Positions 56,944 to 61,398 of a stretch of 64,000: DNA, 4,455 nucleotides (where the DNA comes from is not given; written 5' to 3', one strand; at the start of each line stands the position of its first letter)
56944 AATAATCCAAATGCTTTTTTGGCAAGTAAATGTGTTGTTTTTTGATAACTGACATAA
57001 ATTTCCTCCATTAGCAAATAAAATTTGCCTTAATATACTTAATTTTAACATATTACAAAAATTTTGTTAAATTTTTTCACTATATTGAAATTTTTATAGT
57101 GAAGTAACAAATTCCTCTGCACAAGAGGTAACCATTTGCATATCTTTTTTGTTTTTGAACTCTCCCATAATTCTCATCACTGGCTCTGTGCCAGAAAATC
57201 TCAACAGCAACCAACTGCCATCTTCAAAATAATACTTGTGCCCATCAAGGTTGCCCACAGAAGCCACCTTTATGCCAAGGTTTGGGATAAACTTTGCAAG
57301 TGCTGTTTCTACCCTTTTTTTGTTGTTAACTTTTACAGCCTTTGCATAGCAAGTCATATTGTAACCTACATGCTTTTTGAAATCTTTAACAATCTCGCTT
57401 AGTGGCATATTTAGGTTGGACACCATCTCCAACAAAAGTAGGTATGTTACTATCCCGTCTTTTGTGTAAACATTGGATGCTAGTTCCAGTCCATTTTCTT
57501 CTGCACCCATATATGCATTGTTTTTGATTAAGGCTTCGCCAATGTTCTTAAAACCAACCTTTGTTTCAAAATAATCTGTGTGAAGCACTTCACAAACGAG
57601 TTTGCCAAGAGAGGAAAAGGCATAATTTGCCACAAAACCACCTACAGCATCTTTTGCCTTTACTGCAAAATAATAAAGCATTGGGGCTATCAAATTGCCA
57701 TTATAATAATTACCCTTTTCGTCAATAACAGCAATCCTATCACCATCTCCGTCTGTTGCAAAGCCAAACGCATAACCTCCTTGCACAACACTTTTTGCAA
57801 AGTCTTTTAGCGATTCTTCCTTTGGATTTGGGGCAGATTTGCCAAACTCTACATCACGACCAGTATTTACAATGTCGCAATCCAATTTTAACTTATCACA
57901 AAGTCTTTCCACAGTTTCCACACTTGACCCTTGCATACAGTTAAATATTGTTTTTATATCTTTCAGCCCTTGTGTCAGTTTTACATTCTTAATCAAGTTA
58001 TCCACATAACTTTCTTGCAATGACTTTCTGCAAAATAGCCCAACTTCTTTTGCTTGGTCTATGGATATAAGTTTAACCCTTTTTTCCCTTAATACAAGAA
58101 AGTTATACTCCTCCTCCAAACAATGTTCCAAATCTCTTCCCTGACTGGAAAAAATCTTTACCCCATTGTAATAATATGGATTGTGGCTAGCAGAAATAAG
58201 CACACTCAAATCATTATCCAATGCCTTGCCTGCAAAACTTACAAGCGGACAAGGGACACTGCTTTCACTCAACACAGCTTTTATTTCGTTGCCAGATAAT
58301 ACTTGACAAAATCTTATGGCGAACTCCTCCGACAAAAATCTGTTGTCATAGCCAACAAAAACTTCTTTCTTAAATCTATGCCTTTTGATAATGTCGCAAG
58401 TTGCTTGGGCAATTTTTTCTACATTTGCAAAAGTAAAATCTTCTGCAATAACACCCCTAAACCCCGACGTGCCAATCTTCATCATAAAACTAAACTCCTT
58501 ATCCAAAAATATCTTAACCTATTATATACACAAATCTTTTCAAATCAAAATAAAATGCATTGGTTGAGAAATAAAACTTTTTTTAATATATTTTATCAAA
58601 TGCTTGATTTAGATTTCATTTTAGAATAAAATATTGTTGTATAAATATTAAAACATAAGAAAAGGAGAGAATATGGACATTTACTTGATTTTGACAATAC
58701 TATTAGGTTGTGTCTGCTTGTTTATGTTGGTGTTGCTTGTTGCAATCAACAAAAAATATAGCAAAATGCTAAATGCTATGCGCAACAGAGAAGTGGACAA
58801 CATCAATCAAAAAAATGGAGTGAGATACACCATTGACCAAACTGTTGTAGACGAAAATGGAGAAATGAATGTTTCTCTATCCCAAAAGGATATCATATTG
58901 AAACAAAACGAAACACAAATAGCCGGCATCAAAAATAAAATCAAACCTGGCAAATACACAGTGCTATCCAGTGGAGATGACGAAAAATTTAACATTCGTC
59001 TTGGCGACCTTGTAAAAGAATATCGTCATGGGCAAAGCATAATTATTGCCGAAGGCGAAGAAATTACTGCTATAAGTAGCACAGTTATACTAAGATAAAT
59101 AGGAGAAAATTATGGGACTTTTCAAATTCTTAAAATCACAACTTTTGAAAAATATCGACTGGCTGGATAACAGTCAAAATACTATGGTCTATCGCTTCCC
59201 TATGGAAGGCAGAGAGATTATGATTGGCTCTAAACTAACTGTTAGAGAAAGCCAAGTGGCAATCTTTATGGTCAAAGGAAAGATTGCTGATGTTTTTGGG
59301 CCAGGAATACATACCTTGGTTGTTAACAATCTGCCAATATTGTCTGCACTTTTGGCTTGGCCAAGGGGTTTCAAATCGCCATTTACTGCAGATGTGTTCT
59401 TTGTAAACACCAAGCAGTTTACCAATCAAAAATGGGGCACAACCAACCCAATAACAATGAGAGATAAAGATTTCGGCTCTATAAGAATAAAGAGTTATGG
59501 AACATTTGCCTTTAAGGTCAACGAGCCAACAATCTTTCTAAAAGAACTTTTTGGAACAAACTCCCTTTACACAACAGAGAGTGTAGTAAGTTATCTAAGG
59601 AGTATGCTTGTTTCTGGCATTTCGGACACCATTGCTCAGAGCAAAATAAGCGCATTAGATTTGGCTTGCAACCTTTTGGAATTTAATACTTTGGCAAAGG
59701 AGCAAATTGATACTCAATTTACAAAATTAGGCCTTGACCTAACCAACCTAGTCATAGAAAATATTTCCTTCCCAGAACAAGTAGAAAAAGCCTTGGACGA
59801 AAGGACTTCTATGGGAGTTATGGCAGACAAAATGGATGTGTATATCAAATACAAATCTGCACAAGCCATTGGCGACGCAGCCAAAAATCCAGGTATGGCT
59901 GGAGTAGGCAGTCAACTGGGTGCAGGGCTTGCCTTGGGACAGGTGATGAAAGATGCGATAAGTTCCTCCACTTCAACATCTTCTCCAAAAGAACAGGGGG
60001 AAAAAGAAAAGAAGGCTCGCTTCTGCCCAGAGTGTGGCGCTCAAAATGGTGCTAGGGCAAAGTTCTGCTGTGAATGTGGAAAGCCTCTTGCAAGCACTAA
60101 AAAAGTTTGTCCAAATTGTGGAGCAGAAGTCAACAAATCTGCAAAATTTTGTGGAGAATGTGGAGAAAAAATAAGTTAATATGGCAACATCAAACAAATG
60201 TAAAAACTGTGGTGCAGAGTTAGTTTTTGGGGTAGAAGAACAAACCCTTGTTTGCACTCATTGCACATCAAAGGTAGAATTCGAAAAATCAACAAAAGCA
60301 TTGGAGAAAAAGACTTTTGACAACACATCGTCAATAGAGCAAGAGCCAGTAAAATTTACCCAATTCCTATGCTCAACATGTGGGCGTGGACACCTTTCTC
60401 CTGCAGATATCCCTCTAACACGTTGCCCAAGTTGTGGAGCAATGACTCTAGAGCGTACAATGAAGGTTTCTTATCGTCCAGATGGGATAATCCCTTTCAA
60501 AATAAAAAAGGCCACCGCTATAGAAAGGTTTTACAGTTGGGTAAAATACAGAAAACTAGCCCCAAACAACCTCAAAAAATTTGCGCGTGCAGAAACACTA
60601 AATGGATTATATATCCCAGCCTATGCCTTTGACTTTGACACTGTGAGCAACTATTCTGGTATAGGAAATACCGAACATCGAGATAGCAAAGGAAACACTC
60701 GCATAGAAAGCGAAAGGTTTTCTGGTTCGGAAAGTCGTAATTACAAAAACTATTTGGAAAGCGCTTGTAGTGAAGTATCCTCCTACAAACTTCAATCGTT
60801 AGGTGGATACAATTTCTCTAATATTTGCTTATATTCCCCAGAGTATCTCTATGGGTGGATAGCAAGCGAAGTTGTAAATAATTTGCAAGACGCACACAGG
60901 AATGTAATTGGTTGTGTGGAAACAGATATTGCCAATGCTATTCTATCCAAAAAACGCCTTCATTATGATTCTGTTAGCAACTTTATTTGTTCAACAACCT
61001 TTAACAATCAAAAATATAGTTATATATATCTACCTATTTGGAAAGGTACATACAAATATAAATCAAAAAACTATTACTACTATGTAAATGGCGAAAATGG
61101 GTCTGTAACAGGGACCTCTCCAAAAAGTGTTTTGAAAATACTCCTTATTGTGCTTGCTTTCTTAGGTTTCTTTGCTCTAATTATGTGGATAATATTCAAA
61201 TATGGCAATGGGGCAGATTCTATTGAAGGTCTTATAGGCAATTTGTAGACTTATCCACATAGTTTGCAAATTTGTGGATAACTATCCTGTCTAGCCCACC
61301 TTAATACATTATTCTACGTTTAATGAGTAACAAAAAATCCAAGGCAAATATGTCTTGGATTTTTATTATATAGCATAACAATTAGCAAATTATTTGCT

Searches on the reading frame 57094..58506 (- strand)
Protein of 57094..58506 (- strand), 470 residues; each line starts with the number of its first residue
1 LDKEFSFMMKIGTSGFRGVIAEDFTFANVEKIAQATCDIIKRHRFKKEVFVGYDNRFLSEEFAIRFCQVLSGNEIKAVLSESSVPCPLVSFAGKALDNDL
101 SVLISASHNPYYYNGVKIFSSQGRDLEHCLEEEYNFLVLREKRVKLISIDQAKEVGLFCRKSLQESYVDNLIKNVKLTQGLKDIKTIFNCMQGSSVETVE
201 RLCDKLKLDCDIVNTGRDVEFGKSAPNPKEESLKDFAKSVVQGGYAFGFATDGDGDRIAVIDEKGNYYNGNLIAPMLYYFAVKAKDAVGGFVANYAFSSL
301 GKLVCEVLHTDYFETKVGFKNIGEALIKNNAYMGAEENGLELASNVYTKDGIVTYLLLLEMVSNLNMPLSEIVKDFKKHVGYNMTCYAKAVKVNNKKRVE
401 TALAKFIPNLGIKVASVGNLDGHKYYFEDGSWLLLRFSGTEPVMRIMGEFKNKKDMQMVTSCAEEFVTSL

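Call 8: search_protein_families(library=pfam, proteins=[window:57094-58506:-], max_evalue=0.001)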
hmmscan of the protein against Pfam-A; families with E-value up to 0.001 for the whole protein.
window:57094-58506:- (470 aa): 4 families
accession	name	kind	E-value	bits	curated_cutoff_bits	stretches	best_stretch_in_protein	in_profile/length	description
PF02878.22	PGM_PMM_I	-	2.1e-29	102.4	22.5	1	9-128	2-121/138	Phosphoglucomutase/phosphomannomutase, alpha/beta/alpha domain I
PF02879.22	PGM_PMM_II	-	3.7e-20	72.8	29.3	1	166-265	2-103/103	Phosphoglucomutase/phosphomannomutase, alpha/beta/alpha domain II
PF02880.22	PGM_PMM_III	-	1.6e-15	57.7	20.7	1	277-376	9-112/115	Phosphoglucomutase/phosphomannomutase, alpha/beta/alpha domain III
PF00408.26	PGM_PMM_IV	-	3.1e-07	30.8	23.1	1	391-455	4-57/68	Phosphoglucomutase/phosphomannomutase, C-terminal domain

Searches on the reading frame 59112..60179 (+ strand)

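Call 8: search_protein_families(library=pfam, proteins=[window:59112-60179:+], max_evalue=0.001)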
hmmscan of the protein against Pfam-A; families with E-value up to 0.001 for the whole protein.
window:59112-60179:+ (355 aa): 8 families
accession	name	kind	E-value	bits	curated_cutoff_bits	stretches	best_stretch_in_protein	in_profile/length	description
PF13421.11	Band_7_1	-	3.4e-78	262.5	24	1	26-236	1-211/211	SPFH domain-Band 7 family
PF01145.31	Band_7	-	6.7e-16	59.3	23.6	1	43-237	2-164/176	SPFH domain / Band 7 family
PF13240.11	Zn_Ribbon_1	-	1.5e-11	44.1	25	2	333-353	2-22/23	zinc-ribbon domain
PF12773.13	DZR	-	9.2e-11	42.2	27.3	1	305-351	1-45/45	Double zinc ribbon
PF24463.1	DUF7577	-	4e-10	39.6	28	2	303-326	3-26/27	Domain of unknown function (DUF7577)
PF13248.11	Zn_ribbon_3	-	6.2e-09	35.5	27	1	330-354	2-26/26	zinc-ribbon domain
PF17032.10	Zn_ribbon_15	-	7.6e-05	23.9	28.9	0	328-351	50-73/73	zinc-ribbon family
PF24460.1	DUF7575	-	0.00047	19.9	28.5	0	331-353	4-26/28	Domain of unknown function (DUF7575)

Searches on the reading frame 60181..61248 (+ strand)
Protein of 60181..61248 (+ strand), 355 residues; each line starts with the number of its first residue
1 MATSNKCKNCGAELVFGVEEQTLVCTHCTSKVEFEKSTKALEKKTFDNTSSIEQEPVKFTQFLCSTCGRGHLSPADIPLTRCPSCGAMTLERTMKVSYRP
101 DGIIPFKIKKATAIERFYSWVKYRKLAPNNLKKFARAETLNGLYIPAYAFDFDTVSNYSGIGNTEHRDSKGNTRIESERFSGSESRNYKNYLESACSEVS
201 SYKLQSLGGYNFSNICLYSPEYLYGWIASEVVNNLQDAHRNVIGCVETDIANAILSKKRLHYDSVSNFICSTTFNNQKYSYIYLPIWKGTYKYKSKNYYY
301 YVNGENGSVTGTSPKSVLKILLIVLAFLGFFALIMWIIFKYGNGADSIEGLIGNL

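Call 8: search_protein_families(library=pfam, proteins=[window:60181-61248:+], max_evalue=0.001)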
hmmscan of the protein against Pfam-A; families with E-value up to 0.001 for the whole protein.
window:60181-61248:+ (355 aa): 3 families
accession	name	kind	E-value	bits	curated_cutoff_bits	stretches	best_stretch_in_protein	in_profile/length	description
PF08271.17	Zn_Ribbon_TF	-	0.00016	21.6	29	1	6-46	2-43/43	TFIIB zinc-binding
PF09723.15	Zn_ribbon_8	-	0.00063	20.1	34.4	0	62-94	6-41/41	Zinc ribbon domain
PF12773.13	DZR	-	0.00086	19.9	27.3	0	4-35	12-37/45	Double zinc ribbon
